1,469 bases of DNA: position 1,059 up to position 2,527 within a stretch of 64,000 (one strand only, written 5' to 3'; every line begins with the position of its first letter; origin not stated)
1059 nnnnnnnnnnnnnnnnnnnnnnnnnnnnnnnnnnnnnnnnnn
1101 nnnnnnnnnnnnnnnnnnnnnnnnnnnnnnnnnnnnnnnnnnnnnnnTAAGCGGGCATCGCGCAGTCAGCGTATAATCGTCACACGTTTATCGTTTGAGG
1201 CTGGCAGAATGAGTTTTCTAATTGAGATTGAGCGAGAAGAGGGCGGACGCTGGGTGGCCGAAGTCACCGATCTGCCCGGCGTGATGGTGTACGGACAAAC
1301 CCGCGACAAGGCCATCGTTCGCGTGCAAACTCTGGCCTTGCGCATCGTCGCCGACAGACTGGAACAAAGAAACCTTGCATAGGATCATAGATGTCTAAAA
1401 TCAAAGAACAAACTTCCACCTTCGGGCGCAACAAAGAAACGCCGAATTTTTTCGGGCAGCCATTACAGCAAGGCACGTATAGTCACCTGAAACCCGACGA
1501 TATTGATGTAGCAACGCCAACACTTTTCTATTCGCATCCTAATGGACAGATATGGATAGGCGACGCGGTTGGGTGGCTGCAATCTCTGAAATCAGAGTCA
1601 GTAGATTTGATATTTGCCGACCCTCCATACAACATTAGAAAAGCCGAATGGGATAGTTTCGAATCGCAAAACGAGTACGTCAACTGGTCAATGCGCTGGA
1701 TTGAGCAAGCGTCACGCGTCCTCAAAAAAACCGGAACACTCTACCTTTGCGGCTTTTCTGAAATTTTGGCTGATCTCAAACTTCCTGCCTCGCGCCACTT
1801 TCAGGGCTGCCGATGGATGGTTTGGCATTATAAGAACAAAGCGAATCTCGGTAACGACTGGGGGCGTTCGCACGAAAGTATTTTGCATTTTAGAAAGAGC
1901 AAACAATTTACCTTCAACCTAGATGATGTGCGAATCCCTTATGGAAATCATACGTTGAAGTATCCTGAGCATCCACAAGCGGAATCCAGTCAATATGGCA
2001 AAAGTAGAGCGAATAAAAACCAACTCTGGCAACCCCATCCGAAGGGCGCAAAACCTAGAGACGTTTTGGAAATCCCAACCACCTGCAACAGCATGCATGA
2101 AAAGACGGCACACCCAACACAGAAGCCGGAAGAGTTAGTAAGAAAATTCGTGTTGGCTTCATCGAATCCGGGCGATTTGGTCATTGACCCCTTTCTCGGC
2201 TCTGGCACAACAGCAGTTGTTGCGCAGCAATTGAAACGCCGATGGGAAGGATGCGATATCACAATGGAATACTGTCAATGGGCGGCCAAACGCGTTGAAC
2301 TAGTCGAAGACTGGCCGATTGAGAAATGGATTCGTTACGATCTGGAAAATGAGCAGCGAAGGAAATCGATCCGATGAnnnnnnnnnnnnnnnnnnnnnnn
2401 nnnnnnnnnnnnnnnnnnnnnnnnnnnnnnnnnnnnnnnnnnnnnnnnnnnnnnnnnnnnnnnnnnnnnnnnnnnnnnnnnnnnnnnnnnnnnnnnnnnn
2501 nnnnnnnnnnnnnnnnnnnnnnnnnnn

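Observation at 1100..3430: Low-GC restriction-modification-like cassette inserted with a perfect 52-bp target duplication at the 3' end of a HerA-like ATPase gene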

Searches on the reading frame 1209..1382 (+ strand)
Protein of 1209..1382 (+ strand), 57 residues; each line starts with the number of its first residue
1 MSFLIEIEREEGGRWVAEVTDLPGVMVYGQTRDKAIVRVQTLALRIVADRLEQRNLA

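Call 6: search_protein_families(library=pfam, proteins=[window:1209-1382:+], max_evalue=0.01)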
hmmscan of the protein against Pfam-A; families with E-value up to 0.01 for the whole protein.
window:1209-1382:+ (57 aa): 0 families

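Call 7: search_protein_families(library=ncbifam, proteins=[window:1209-1382:+], max_evalue=0.01)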
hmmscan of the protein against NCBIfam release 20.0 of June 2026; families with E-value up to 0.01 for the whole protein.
window:1209-1382:+ (57 aa): 0 families

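Call 8: search_protein_families(library=padloc, proteins=[window:1209-1382:+], max_evalue=0.01)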
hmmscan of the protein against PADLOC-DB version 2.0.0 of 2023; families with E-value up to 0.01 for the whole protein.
window:1209-1382:+ (57 aa): 0 families

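Call 16: search_solved_structures(query=window:1209-1382:+, max_evalue=10)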
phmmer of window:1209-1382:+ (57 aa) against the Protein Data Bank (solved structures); distinct sequences matched with E-value up to 10: 4.
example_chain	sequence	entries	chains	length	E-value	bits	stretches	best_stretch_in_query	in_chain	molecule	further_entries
6g1c_V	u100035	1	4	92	0.014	18.6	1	1-40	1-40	Antitoxin HicB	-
6g1n_A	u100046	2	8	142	0.029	17.6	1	1-40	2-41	antitoxin HicB | HicB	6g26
1wv8_A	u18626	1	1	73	0.13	15.6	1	11-44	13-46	hypothetical protein TTHA1013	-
5hw3_A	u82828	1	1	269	1.6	12.2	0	15-47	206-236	Beta-lactamase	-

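Call 39: find_homologous_proteins(query=window:1209-1382:+, max_evalue=0.01)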
Query window:1209-1382:+ (57 aa): 134 proteins with E <= 0.01 among 134 candidates; the best 120 are listed.
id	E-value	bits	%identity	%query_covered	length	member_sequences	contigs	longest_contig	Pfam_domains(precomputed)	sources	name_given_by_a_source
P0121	1.8e-28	113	100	100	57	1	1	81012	-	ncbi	-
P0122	1.4e-18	82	78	86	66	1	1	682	PF15919.12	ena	-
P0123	5.4e-18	81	68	100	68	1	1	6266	PF15919.12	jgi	jgi:predicted RNase H-like HicB family nuclease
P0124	1.4e-17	79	78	86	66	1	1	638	PF15919.12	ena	-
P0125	1.5e-17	79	76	86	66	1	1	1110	PF15919.12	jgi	jgi:predicted RNase H-like HicB family nuclease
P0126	1.6e-17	79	78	86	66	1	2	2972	PF15919.12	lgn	-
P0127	4.2e-17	78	73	86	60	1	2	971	-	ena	-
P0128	4.5e-17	78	75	89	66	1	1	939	PF15919.12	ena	-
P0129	4.9e-17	78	71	86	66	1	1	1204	PF15919.12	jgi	-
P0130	5.7e-17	77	74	88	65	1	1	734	-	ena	-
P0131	6.5e-17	77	73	89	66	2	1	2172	-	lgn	-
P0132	1.0e-16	77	73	86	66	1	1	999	PF15919.12,PF21748.4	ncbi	-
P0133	1.2e-16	76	73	89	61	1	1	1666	PF15919.12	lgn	-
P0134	1.4e-16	76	74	93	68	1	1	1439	PF15919.12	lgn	-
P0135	1.6e-16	76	71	89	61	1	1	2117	PF15919.12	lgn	-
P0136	1.7e-16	76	73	86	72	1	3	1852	PF15919.12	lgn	-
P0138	2.2e-16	76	73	86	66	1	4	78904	PF15919.12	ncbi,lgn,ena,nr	ncbi:MAG: hypothetical protein A2V83_07525 [Nitrospirae bacterium RBG_16_64_22]|nr:MAG: hypothetical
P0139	2.2e-16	76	73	86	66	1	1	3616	PF15919.12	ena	-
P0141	3.1e-16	75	76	86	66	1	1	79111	PF15919.12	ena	-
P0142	3.2e-16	75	71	86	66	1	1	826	PF15919.12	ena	-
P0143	3.2e-16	75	73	86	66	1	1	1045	PF15919.12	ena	-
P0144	3.3e-16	75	69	91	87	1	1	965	PF15919.12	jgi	jgi:predicted RNase H-like HicB family nuclease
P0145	3.5e-16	75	76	86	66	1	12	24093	PF15919.12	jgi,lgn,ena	jgi:predicted RNase H-like HicB family nuclease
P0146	3.5e-16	75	76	86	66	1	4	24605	PF15919.12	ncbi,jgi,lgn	jgi:predicted RNase H-like HicB family nuclease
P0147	3.5e-16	75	67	86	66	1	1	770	PF15919.12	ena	-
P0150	6.1e-16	74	73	86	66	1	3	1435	PF15919.12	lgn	-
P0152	6.2e-16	74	71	86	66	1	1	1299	PF15919.12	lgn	-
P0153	7.2e-16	74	69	89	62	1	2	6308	PF15919.12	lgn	-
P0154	8.8e-16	74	73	86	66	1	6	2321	PF15919.12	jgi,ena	-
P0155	9.0e-16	74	73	86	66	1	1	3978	PF15919.12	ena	-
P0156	9.3e-16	74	73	86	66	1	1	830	PF15919.12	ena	-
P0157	1.1e-15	73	76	86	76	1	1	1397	PF15919.12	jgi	jgi:predicted RNase H-like HicB family nuclease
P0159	1.3e-15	73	73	86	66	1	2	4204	PF15919.12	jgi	jgi:predicted RNase H-like HicB family nuclease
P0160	1.5e-15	73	73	86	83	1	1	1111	PF15919.12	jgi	jgi:predicted RNase H-like HicB family nuclease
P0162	1.7e-15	73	69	86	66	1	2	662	PF15919.12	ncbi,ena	-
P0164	2.0e-15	73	71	86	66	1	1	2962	PF15919.12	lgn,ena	-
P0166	2.3e-15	72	71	86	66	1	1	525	PF15919.12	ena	-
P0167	2.6e-15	72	71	86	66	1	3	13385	PF15919.12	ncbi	-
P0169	2.6e-15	72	67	86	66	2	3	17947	PF15919.12,PF15970.12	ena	-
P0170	2.7e-15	72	73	86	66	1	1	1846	PF15919.12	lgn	-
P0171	3.6e-15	72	71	86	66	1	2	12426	PF15919.12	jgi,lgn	jgi:predicted RNase H-like HicB family nuclease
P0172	4.0e-15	72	69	86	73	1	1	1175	PF15919.12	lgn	-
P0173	4.2e-15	72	71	86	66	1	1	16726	PF15919.12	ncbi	ncbi:MAG: type II toxin-antitoxin system HicB family antitoxin [bacterium]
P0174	4.5e-15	71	69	86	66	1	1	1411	PF15919.12,PF21748.4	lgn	-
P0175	4.6e-15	71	69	86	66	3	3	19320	PF15919.12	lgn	-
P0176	4.6e-15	71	71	86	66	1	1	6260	PF15919.12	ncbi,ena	-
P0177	4.7e-15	71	71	86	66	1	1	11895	PF15919.12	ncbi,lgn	-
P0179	5.4e-15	71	63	100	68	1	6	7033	PF15919.12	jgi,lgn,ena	-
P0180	6.6e-15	71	69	86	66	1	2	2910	PF15919.12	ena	-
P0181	6.7e-15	71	73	86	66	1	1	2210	PF15919.12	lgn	-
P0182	7.0e-15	71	69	86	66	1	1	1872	PF15919.12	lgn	-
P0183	7.1e-15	71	69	86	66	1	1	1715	PF15919.12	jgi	jgi:predicted RNase H-like HicB family nuclease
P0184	7.3e-15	71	69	86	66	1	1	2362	PF15919.12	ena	-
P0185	7.4e-15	71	73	86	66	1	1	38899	PF15919.12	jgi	jgi:predicted RNase H-like HicB family nuclease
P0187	7.7e-15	71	69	86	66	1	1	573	PF15919.12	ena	-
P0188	7.7e-15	71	69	86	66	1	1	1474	PF15919.12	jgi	jgi:predicted RNase H-like HicB family nuclease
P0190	8.0e-15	71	71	86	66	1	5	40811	PF15919.12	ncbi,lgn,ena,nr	ncbi:MAG TPA: type II toxin-antitoxin system HicB family antitoxin [Candidatus Anammoximicrobium sp.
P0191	8.8e-15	71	71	86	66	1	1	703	PF15919.12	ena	-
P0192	8.9e-15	71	71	86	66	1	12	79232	PF15919.12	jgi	-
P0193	9.2e-15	71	69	86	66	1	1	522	PF15919.12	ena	-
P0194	1.0e-14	70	67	86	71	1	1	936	PF15919.12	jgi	jgi:predicted RNase H-like HicB family nuclease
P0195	1.1e-14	70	71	86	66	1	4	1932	PF15919.12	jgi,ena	-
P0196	1.2e-14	70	67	86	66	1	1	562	PF15919.12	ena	-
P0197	1.3e-14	70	69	86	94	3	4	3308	PF15919.12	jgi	jgi:predicted RNase H-like HicB family nuclease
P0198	1.4e-14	70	71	86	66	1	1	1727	PF15919.12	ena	-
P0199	1.4e-14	70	67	86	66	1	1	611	PF15919.12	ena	-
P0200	1.4e-14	70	67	86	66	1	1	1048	PF15919.12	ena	-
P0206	2.2e-14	69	67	86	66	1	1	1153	PF15919.12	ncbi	-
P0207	2.4e-14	69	67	86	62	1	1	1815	PF15919.12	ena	-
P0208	2.5e-14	69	67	86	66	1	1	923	PF15919.12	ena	-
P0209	2.7e-14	69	71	86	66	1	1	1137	PF15919.12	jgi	-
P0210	3.2e-14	69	67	86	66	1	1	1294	PF15919.12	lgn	-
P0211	3.5e-14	69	69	84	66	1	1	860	PF15919.12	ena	-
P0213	3.8e-14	69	69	63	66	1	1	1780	PF15919.12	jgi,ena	-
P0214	3.8e-14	69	67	86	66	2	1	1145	PF15919.12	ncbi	-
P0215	3.9e-14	69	67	86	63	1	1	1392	PF15919.12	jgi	jgi:predicted RNase H-like HicB family nuclease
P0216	4.0e-14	69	61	100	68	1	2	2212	PF15919.12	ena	-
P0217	4.1e-14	69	67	86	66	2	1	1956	PF15919.12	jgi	-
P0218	4.1e-14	68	67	86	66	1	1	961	PF15919.12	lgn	-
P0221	5.0e-14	68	63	86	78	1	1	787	PF15919.12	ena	-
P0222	5.2e-14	68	71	86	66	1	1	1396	PF15919.12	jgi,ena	-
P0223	5.3e-14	68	67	86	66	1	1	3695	PF15919.12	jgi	-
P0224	5.8e-14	68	67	86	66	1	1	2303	PF15919.12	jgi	jgi:predicted RNase H-like HicB family nuclease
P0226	7.1e-14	68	65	86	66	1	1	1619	PF15919.12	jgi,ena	jgi:predicted RNase H-like HicB family nuclease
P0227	7.8e-14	68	67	86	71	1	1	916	PF15919.12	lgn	-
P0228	8.7e-14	67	65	86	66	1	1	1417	PF15919.12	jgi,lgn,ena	-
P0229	9.3e-14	67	63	86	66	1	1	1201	PF15919.12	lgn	-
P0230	9.3e-14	67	63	86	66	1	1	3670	PF15919.12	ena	-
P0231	1.1e-13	67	67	86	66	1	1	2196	PF15919.12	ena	-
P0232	1.2e-13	67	63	86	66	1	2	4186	PF15919.12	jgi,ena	-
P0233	1.2e-13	67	63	86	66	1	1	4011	PF15919.12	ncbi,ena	-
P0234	1.4e-13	67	65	86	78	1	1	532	PF15919.12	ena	-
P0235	1.7e-13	67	65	86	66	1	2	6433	PF15919.12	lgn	-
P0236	2.1e-13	66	61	86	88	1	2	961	PF15919.12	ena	-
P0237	2.6e-13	66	65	86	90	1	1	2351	PF15919.12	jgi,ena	-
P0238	2.9e-13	66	65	86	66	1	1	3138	PF15919.12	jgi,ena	-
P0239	3.0e-13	66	59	93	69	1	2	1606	PF15919.12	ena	-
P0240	3.2e-13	66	59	86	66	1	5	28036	PF15919.12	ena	-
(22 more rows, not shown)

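Call 47: search_protein_families(library=pfam, proteins=[window:1209-1382:+, P0123], max_evalue=1)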
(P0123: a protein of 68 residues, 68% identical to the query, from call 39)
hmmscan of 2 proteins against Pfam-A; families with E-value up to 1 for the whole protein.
window:1209-1382:+ (57 aa): 3 families
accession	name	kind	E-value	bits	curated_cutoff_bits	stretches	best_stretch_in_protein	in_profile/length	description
PF08972.17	DUF1902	-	0.01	16.4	22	1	10-42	10-42/74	Domain of unknown function (DUF1902)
PF15919.11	HicB_lk_antitox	-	0.029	14.9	27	1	3-47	1-45/123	HicB_like antitoxin of bacterial toxin-antitoxin system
PF21748.3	UPF0150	-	0.085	13.2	27.3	1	10-33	16-39/64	UPF0150-like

P0123 (68 aa): 4 families
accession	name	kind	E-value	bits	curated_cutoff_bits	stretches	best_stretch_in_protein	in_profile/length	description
PF15919.11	HicB_lk_antitox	-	7.6e-06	26.5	27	1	5-63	3-61/123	HicB_like antitoxin of bacterial toxin-antitoxin system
PF21748.3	UPF0150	-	7.2e-05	23.1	27.3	1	10-37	16-43/64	UPF0150-like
PF24113.1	DUF7387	-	0.005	17.6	27.9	1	5-44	14-53/85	Family of unknown function (DUF7387)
PF08972.17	DUF1902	-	0.057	14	22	1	10-43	10-43/74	Domain of unknown function (DUF1902)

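Call 82: find_encoding_contigs(protein=P0145, flank=1500, max_places=5)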
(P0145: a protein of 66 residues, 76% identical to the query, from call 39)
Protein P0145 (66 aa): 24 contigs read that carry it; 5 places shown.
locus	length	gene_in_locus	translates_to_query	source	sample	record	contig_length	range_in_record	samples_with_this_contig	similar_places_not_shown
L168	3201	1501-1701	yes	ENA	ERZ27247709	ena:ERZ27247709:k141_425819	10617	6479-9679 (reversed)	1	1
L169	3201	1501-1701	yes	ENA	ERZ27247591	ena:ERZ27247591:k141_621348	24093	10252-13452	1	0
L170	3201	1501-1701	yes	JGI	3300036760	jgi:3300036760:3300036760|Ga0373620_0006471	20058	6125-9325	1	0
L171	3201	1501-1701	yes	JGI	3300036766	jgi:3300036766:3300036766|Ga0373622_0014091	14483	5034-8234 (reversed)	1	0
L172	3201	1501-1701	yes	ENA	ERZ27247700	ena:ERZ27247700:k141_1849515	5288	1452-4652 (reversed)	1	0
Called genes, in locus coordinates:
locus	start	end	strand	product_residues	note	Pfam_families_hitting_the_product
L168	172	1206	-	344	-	PF01368:DHH, PF02272:DHHA1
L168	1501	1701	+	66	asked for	PF15919:HicB_lk_antitox (weak)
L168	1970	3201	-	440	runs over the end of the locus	-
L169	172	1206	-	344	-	PF01368:DHH, PF02272:DHHA1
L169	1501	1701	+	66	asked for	PF15919:HicB_lk_antitox (weak)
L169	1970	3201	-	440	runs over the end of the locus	-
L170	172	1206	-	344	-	PF01368:DHH, PF02272:DHHA1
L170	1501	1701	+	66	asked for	PF15919:HicB_lk_antitox (weak)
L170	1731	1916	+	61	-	PF07927:HicA_toxin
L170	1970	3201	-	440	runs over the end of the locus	-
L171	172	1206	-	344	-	PF01368:DHH, PF02272:DHHA1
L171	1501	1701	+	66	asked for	PF15919:HicB_lk_antitox (weak)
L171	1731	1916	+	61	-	PF07927:HicA_toxin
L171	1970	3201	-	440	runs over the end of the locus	-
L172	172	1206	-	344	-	PF01368:DHH, PF02272:DHHA1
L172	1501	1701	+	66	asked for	PF15919:HicB_lk_antitox (weak)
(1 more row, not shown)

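Call 83: find_encoding_contigs(protein=P0123, flank=1500, max_places=3)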
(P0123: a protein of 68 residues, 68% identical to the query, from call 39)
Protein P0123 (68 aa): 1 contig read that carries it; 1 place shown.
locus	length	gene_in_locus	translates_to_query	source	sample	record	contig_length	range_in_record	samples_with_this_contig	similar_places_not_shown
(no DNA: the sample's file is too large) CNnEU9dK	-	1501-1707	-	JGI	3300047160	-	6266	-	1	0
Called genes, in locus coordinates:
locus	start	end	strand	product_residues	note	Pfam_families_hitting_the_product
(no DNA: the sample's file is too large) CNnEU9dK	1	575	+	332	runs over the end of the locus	PF01193:RNA_pol_L, PF01000:RNA_pol_A_bac, PF03118:RNA_pol_A_CTD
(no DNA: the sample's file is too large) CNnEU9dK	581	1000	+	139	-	PF01196:Ribosomal_L17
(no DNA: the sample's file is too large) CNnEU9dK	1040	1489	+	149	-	PF11969:DcpS_C, PF01230:HIT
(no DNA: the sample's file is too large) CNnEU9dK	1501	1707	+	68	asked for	PF15919:HicB_lk_antitox (weak)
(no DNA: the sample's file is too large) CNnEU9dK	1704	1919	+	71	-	PF07927:HicA_toxin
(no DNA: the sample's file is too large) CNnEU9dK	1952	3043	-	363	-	PF13243:SQHop_cyclase_C (faint)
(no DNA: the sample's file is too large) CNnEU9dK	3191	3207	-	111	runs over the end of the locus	?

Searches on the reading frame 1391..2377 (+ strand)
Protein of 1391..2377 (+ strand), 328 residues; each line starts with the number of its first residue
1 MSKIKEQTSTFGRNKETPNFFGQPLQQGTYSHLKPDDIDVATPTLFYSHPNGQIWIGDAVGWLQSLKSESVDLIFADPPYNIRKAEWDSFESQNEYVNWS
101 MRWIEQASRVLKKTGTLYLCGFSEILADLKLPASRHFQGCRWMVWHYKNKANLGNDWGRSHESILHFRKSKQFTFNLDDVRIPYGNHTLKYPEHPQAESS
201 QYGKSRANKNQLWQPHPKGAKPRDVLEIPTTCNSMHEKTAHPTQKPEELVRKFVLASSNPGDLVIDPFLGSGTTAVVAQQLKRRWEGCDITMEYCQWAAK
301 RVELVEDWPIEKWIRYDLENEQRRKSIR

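Call 6: search_protein_families(library=pfam, proteins=[window:1391-2377:+], max_evalue=0.01)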
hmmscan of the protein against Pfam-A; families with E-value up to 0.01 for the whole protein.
window:1391-2377:+ (328 aa): 2 families
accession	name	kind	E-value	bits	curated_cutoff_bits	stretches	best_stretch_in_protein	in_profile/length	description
PF01555.25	N6_N4_Mtase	-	1.8e-53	182.2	26.7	1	71-299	1-220/221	DNA methylase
PF01170.24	UPF0020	-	0.00044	20.4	22.3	0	255-284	23-52/197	RMKL-like, methyltransferase domain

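Call 7: search_protein_families(library=ncbifam, proteins=[window:1391-2377:+], max_evalue=0.01)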
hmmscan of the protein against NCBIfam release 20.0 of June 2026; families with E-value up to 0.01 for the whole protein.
window:1391-2377:+ (328 aa): 5 families
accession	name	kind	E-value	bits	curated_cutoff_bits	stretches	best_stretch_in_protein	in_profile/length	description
NF008572.0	PRK11524.1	equivalog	4e-48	164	292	1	49-316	12-270/294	adenine-specific DNA-methyltransferase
NF050803.1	DnaMtaseCcrMCaul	equivalog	1e-36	126.6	830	2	236-320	181-265/350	adenine-specific DNA-methyltransferase CcrM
NF010253.0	PRK13699.1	subfamily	5.1e-14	52.5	244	1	237-305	140-208/226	DNA methyltransferase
TIGR01177.1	TIGR01177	hypoth_equivalog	2.3e-05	23.9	316.55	0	249-293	170-215/330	TIGR01177 family methyltransferase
NF008748.0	PRK11783.1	equivalog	0.00039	18.8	466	1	55-119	597-657/704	bifunctional 23S rRNA (guanine(2069)-N(7))-methyltransferase RlmK/23S rRNA (guanine(2445)-N(2))-methyltransferase RlmL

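Call 8: search_protein_families(library=padloc, proteins=[window:1391-2377:+], max_evalue=0.01)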
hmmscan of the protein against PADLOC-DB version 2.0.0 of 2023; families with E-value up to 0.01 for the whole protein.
window:1391-2377:+ (328 aa): 69 families (the best 25 are shown)
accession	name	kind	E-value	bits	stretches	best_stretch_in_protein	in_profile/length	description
PDLC03371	MTase_II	-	4.4e-67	224.3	1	48-305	7-255/260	Type II methyltransferase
PDLC03299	MTase_II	-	2e-62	209.3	1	51-315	14-270/296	Type II methyltransferase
PDLC03320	MTase_II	-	1.1e-39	134.4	1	57-307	38-279/289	Type II methyltransferase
PDLC03216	MTase_II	-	3.2e-39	133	2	237-310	190-263/364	Type II methyltransferase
PDLC03387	MTase_II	-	3.3e-37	126.2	2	154-303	159-276/289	Type II methyltransferase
PDLC03738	oMTase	-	5.3e-37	125.4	2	238-309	201-272/376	orphan methyltransferase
PDLC03230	MTase_II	-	6.9e-34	115.7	1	38-299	22-279/360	Type II methyltransferase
PDLC03339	MTase_II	-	1.9e-31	107.2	1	54-304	6-273/399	Type II methyltransferase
PDLC03327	MTase_II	-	3.7e-30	103.3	1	58-307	46-289/319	Type II methyltransferase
PDLC03353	MTase_II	-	3.9e-29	100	1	54-304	12-252/260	Type II methyltransferase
PDLC03265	MTase_II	-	2.2e-28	97.7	2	52-158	25-135/333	Type II methyltransferase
PDLC03238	MTase_II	-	2.1e-27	94.3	1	37-291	109-354/428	Type II methyltransferase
PDLC03300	MTase_II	-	1.3e-26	91.4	2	218-303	192-277/302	Type II methyltransferase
PDLC03337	MTase_II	-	3.9e-22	76.8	1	54-303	11-247/264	Type II methyltransferase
PDLC03323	MTase_II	-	4.5e-21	73.3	2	167-301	150-293/330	Type II methyltransferase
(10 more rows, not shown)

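Call 55: search_solved_structures(query=window:1391-2377:+, max_evalue=0.00001)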
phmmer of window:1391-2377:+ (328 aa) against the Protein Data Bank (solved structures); distinct sequences matched with E-value up to 0.00001: 13.
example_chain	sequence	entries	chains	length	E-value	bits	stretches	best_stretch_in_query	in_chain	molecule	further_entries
1g60_A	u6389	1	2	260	1.7e-41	145.6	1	61-298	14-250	Adenine-specific Methyltransferase MboIIA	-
1nw8_A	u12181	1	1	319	8.3e-31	110.5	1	58-317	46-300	MODIFICATION METHYLASE RSRI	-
1eg2_A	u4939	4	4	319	1.1e-30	110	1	58-317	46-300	MODIFICATION METHYLASE RSRI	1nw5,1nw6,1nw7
9c3u_A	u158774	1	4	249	2.2e-29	105.8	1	66-303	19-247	Methyltransferase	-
8urk_A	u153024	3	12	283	2.5e-29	105.6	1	66-303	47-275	Methyltransferase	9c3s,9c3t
6pbd_A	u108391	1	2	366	1.3e-26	96.7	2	238-305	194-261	Modification methylase CcrMI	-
1boo_A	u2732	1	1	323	1.4e-17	67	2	47-118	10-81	PROTEIN (N-4 CYTOSINE-SPECIFIC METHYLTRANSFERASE PVU II)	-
5hek_A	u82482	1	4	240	1.6e-16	63.5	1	216-304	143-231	Adenine specific DNA methyltransferase (DpnA)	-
5hfj_A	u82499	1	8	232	2.3e-16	63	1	216-304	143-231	Adenine specific DNA methyltransferase (DpnA)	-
8s9m_A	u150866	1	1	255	2.5e-12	49.8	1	238-303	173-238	DNA cytosine-N4 methyltransferase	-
8s9n_A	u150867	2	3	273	2.7e-12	49.6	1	238-303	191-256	DNA cytosine-N4 methyltransferase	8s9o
2zie_A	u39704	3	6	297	6.2e-09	38.6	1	240-302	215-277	Putative modification methylase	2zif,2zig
6k0w_B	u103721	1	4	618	5.5e-07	32.2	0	44-87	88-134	Adenine specific DNA methyltransferase (Mod)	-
